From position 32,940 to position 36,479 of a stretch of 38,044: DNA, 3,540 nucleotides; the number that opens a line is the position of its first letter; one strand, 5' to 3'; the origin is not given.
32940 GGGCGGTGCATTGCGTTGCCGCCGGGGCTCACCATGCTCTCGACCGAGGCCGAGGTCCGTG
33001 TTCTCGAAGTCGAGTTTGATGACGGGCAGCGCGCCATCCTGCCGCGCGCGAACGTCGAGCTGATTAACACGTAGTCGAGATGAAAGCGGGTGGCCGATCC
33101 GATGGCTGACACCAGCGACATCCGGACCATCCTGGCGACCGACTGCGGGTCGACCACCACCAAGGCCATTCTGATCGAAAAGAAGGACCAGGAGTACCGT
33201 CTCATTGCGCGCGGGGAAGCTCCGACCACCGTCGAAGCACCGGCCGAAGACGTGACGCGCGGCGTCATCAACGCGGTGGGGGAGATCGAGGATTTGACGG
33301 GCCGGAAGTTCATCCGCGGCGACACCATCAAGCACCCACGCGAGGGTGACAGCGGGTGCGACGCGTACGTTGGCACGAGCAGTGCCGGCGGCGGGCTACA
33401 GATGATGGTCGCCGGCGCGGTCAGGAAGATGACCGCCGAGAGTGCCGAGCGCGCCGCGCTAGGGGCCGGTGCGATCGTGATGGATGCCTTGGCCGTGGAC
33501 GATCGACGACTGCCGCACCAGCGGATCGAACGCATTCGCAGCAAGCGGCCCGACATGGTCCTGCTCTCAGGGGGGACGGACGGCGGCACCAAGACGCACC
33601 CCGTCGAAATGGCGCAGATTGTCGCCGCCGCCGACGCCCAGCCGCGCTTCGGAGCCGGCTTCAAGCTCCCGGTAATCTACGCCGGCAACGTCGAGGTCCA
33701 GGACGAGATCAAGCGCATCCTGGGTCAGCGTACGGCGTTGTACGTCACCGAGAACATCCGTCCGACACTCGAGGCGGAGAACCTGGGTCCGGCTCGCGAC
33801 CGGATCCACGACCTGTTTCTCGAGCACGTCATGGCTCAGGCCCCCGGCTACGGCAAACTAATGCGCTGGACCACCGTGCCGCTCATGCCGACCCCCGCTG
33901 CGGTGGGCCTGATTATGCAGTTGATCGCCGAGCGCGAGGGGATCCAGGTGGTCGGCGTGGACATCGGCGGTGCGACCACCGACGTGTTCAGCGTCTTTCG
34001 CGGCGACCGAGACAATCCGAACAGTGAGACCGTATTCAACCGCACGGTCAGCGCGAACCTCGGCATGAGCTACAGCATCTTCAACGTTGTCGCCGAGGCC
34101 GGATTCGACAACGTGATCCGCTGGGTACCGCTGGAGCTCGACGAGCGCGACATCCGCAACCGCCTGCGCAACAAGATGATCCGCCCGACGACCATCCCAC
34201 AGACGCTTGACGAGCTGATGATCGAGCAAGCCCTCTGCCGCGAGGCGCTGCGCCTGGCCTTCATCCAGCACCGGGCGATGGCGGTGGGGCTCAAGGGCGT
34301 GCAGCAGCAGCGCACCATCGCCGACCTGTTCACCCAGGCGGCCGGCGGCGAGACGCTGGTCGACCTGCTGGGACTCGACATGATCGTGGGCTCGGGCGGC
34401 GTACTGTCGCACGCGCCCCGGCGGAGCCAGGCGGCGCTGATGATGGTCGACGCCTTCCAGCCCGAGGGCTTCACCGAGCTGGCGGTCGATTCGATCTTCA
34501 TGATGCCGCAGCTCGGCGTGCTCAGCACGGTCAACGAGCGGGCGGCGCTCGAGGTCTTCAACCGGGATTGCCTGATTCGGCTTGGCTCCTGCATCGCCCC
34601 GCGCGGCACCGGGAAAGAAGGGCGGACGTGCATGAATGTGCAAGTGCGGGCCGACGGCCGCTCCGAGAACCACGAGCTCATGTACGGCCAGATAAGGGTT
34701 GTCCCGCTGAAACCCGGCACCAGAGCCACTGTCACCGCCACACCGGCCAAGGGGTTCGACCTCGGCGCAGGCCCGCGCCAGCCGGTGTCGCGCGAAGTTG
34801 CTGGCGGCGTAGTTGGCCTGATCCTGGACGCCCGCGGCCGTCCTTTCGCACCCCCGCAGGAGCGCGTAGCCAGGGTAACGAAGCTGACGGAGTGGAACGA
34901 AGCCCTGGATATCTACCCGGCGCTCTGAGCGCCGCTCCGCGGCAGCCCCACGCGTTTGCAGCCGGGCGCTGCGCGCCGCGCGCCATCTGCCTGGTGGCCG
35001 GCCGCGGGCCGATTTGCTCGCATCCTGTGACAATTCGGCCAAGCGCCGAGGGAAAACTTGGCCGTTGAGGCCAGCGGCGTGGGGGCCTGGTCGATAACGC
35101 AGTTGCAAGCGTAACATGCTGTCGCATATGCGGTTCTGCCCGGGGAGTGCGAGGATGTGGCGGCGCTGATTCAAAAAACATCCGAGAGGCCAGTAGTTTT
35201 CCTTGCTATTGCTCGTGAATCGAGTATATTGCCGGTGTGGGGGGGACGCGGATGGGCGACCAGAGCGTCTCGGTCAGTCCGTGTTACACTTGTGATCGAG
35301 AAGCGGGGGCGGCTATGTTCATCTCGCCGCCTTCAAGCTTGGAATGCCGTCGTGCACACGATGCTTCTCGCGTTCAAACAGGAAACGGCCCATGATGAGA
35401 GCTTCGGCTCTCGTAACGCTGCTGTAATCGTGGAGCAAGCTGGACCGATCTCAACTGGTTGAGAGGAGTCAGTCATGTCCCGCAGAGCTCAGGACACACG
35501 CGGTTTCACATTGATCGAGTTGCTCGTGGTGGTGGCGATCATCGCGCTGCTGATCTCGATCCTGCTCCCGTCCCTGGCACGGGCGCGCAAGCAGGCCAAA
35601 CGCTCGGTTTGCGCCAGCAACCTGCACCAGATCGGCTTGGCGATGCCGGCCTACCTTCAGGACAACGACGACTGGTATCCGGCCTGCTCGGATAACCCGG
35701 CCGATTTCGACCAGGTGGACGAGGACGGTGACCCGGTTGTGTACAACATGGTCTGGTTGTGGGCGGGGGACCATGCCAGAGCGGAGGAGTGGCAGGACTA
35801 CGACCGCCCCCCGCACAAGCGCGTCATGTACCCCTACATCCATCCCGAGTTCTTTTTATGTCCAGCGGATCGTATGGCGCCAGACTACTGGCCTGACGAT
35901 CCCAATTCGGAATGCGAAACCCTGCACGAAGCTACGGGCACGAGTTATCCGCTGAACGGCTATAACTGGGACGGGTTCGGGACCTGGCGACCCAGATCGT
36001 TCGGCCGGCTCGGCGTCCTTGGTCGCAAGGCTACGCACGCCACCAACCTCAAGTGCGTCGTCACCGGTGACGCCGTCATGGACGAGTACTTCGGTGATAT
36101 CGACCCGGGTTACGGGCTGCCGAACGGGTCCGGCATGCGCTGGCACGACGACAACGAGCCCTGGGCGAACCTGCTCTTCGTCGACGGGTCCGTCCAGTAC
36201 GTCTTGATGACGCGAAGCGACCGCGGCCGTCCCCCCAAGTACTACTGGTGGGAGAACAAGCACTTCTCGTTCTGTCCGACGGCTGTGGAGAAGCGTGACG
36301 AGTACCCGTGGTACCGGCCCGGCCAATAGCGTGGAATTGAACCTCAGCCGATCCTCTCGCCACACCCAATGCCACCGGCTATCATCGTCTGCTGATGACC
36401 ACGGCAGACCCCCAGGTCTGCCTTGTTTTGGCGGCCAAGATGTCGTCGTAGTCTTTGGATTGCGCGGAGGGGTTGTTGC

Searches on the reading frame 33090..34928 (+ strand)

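Call 61: search_protein_families(library=pfam, proteins=[window:33090-34928:+], max_evalue=0.0001)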
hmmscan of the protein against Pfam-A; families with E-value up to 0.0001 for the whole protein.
window:33090-34928:+ (612 aa): 2 families
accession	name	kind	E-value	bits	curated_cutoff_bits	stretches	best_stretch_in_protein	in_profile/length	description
PF13941.12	MutL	-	2.7e-132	442.2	27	1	14-494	1-450/450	MutL protein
PF01968.24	Hydantoinase_A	-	5e-05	23.1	22.9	0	269-319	62-113/291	Hydantoinase/oxoprolinase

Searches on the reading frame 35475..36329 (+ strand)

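Call 61: search_protein_families(library=pfam, proteins=[window:35475-36329:+], max_evalue=0.0001)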
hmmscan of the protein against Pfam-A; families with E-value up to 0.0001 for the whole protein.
window:35475-36329:+ (284 aa): 1 family
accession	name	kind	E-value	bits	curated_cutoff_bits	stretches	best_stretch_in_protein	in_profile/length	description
PF07963.17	N_methyl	-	6.7e-08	32.2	21.2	1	9-31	5-27/27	Prokaryotic N-terminal methylation motif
